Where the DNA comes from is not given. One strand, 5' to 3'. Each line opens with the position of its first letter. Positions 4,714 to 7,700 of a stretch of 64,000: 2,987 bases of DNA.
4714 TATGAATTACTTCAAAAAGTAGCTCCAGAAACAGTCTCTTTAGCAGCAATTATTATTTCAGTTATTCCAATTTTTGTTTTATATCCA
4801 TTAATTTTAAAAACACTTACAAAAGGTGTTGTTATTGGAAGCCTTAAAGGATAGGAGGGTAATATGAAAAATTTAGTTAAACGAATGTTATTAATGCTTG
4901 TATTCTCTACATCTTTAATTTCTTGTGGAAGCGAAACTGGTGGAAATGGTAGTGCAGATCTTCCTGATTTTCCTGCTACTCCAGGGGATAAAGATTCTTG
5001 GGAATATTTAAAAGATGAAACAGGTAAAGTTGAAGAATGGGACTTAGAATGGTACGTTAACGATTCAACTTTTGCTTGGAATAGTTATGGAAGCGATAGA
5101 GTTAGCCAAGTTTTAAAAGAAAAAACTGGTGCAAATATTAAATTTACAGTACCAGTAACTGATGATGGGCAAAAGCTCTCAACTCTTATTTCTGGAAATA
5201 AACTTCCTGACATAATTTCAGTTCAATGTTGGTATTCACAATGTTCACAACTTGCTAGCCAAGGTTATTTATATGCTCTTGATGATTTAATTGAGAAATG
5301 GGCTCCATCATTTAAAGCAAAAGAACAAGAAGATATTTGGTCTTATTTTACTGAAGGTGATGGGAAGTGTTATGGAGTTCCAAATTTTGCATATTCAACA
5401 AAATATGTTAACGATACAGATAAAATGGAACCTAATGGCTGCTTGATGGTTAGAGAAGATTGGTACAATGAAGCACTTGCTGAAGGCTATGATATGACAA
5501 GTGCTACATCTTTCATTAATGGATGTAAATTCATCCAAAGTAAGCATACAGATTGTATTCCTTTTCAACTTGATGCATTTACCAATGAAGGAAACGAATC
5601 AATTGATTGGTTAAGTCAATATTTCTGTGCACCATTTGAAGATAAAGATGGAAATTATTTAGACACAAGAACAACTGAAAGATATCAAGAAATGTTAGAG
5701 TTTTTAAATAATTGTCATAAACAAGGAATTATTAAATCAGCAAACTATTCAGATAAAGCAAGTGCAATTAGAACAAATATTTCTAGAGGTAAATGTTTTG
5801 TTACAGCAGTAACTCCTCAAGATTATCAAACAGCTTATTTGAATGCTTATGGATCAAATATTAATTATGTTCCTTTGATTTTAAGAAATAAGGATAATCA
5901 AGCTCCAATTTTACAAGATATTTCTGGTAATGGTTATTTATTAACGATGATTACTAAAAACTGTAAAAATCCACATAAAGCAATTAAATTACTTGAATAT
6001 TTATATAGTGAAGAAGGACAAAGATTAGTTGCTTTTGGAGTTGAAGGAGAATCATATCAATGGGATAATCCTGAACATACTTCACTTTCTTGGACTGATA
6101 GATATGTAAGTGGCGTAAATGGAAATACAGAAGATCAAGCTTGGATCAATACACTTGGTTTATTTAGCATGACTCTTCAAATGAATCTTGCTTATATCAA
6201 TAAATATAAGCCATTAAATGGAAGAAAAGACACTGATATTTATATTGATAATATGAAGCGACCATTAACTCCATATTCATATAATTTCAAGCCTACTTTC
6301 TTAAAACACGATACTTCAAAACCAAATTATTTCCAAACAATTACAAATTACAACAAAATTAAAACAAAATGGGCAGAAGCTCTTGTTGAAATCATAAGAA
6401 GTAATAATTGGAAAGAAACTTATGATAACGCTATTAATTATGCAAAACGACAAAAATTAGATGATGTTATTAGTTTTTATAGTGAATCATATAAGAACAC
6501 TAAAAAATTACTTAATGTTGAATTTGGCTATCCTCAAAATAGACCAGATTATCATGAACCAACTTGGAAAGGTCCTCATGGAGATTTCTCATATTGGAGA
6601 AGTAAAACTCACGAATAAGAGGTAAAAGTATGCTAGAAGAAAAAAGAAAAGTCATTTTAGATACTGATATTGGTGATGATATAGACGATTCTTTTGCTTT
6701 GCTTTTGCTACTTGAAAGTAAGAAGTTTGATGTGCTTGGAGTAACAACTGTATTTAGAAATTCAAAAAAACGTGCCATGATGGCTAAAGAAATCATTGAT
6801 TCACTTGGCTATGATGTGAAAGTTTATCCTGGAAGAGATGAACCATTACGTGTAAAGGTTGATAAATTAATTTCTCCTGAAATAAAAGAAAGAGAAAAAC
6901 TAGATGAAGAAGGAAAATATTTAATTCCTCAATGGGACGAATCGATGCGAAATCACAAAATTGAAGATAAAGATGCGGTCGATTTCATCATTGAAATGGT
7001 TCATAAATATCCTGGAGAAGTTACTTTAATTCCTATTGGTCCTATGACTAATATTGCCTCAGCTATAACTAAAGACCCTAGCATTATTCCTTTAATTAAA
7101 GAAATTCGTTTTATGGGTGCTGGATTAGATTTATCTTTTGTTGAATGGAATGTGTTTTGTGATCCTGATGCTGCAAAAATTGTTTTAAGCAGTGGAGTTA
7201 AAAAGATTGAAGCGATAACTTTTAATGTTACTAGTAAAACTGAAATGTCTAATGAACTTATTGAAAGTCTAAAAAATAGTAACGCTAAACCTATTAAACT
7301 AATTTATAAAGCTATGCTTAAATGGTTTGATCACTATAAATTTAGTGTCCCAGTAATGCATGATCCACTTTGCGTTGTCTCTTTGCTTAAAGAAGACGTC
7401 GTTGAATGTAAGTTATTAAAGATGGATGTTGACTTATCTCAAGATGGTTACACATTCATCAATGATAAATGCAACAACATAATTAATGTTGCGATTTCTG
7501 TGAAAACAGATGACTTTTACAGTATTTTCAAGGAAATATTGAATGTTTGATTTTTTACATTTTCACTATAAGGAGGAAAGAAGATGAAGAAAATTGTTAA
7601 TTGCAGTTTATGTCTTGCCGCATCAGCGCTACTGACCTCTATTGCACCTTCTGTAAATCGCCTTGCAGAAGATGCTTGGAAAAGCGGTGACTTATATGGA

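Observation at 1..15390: Composite sugar-uptake locus combining LplABC-type transporter, IUNH nucleoside hydrolase, ribokinase, YesL protein, a secreted triple-repeat protein and three beta-propeller-like lipoproteins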

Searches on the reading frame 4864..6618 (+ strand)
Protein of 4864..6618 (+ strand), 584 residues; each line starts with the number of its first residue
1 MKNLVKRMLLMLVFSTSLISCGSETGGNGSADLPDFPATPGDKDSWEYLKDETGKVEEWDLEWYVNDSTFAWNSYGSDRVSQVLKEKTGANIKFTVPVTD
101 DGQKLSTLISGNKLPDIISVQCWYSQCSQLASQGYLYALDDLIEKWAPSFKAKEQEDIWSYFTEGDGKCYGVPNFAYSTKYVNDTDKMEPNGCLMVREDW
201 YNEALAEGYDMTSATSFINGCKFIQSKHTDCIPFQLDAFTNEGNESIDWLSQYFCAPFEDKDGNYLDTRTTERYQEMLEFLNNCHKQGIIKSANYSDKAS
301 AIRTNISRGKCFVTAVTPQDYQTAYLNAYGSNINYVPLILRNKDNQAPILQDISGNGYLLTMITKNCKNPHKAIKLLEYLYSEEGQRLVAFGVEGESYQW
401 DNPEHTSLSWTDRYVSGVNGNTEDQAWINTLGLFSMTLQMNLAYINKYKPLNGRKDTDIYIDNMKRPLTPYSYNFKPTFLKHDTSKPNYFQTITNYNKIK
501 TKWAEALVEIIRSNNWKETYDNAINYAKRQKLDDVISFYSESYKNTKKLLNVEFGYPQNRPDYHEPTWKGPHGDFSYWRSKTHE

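Call 4: search_protein_families(library=pfam, proteins=[window:4864-6618:+], max_evalue=0.01)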
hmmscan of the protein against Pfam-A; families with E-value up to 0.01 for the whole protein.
window:4864-6618:+ (584 aa): 2 families
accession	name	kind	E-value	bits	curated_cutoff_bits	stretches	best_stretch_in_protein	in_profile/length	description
PF13416.11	SBP_bac_8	-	3.7e-13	50.3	27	1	85-387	7-250/279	Bacterial extracellular solute-binding protein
PF01547.30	SBP_bac_1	-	3.6e-09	37.5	26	1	85-189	19-122/307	Bacterial extracellular solute-binding protein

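Call 6: search_protein_families(library=ncbifam, proteins=[window:4864-6618:+], max_evalue=0.01)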
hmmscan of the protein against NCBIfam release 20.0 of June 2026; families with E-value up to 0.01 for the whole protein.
window:4864-6618:+ (584 aa): 0 families

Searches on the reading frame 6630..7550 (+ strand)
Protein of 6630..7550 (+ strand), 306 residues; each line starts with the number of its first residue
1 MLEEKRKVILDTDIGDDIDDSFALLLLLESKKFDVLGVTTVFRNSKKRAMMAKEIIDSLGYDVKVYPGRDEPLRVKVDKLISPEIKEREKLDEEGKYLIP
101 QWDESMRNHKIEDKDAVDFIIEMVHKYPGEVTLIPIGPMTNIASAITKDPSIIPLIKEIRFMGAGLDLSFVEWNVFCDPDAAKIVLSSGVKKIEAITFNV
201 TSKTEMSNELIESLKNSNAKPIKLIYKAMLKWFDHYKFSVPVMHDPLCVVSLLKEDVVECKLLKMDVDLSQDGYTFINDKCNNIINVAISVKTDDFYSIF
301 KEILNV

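Call 4: search_protein_families(library=pfam, proteins=[window:6630-7550:+], max_evalue=0.01)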
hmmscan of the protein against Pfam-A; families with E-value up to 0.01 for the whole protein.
window:6630-7550:+ (306 aa): 2 families
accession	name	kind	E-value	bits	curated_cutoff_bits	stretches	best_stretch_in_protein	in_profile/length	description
PF01156.24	IU_nuc_hydro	-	1.3e-56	192.9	34.2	1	8-297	1-296/297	Inosine-uridine preferring nucleoside hydrolase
PF07632.16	Sde182_NH-like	-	0.0067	16.5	26.8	0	7-60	1-58/268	Cellulose-binding Sde182, nucleoside hydrolase-like domain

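Call 6: search_protein_families(library=ncbifam, proteins=[window:6630-7550:+], max_evalue=0.01)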
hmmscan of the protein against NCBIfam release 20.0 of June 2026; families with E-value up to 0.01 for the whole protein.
window:6630-7550:+ (306 aa): 5 families
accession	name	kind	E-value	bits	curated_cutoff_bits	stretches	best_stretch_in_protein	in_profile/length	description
NF007417.0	PRK09955.1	equivalog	3e-34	118.3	459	1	4-302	2-304/313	ribosylpyrimidine nucleosidase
NF052221.1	UridNuclsHydUriH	equivalog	1.6e-33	116.2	450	1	7-271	1-266/310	uridine-preferring nucleoside hydrolase UriH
NF008036.0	PRK10768.1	equivalog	5.5e-33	114.4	382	1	5-304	2-300/304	ribonucleoside hydrolase RihC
NF007761.0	PRK10443.1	equivalog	2.8e-25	89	433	1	6-269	3-265/311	pyrimidine-specific ribonucleoside hydrolase RihA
NF041355.1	XopQ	equivalog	0.00075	18.3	500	1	45-164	99-206/402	type III secretion system effector XopQ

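Call 11: search_solved_structures(query=window:6630-7550:+, max_evalue=0.00001)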
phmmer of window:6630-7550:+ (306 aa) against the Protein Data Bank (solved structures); distinct sequences matched with E-value up to 0.00001: 23.
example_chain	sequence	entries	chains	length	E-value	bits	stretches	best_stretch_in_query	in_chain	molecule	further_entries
3mkm_A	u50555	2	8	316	3.3e-28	101.8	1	4-283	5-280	Putative uncharacterized protein YeiK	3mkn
1q8f_A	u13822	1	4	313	3.9e-28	101.5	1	4-283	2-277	Pyrimidine nucleoside hydrolase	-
3b9x_A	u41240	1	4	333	4e-28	101.5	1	4-283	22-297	Pyrimidine-specific ribonucleoside hydrolase rihB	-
4kpo_A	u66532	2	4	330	2.6e-27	98.8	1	5-259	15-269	Nucleoside N-ribohydrolase 3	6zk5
6zk1_A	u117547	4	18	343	3.4e-25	91.9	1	5-256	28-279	Pyrimidine-specific ribonucleoside hydrolase rihA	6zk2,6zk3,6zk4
4kpn_A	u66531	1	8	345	1.7e-23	86.3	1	6-255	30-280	Nucleoside N-ribohydrolase 1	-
6ba1_A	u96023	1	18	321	1.1e-22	83.7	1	6-270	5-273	Inosine-uridine preferring nucleoside hydrolase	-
5tsq_A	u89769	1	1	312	1.2e-21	80.2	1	6-270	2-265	IUnH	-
6ba0_A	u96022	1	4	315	1.3e-21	80.2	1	7-272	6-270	Cytidine/uridine-specific hydrolase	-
1mas_A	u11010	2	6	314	7.9e-21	77.6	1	6-270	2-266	INOSINE-URIDINE NUCLEOSIDE N-RIBOHYDROLASE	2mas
3t8i_A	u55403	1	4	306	4.2e-19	71.9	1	6-204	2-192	Purine nucleosidase, (IunH-2)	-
8ctm_A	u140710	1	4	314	1e-18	70.7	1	6-270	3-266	Inosine-uridine preferring nucleoside hydrolase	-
8qnd_A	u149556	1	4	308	1.2e-18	70.3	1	6-273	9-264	Inosine-uridine nucleoside N-ribohydrolase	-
1ezr_A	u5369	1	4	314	1.2e-17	67.1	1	6-270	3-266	NUCLEOSIDE HYDROLASE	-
3t8j_A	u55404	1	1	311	3.4e-17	65.6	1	7-240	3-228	Purine nucleosidase, (IunH-1)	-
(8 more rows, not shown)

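Call 56: search_solved_structures(query=window:6630-7550:+, max_evalue=1e-20, show_alignments=2)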
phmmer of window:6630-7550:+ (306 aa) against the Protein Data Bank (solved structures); distinct sequences matched with E-value up to 1e-20: 10.
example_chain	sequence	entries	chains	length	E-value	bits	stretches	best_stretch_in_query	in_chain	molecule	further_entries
3mkm_A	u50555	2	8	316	3.3e-28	101.8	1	4-283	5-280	Putative uncharacterized protein YeiK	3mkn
1q8f_A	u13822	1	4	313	3.9e-28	101.5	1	4-283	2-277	Pyrimidine nucleoside hydrolase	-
3b9x_A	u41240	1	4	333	4e-28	101.5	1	4-283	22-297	Pyrimidine-specific ribonucleoside hydrolase rihB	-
4kpo_A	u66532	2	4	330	2.6e-27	98.8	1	5-259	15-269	Nucleoside N-ribohydrolase 3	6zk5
6zk1_A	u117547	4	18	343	3.4e-25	91.9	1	5-256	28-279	Pyrimidine-specific ribonucleoside hydrolase rihA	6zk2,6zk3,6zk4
4kpn_A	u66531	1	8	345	1.7e-23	86.3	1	6-255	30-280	Nucleoside N-ribohydrolase 1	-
6ba1_A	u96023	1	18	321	1.1e-22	83.7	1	6-270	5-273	Inosine-uridine preferring nucleoside hydrolase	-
5tsq_A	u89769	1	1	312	1.2e-21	80.2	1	6-270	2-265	IUnH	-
6ba0_A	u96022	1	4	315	1.3e-21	80.2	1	7-272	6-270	Cytidine/uridine-specific hydrolase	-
1mas_A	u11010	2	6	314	7.9e-21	77.6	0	6-270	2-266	INOSINE-URIDINE NUCLEOSIDE N-RIBOHYDROLASE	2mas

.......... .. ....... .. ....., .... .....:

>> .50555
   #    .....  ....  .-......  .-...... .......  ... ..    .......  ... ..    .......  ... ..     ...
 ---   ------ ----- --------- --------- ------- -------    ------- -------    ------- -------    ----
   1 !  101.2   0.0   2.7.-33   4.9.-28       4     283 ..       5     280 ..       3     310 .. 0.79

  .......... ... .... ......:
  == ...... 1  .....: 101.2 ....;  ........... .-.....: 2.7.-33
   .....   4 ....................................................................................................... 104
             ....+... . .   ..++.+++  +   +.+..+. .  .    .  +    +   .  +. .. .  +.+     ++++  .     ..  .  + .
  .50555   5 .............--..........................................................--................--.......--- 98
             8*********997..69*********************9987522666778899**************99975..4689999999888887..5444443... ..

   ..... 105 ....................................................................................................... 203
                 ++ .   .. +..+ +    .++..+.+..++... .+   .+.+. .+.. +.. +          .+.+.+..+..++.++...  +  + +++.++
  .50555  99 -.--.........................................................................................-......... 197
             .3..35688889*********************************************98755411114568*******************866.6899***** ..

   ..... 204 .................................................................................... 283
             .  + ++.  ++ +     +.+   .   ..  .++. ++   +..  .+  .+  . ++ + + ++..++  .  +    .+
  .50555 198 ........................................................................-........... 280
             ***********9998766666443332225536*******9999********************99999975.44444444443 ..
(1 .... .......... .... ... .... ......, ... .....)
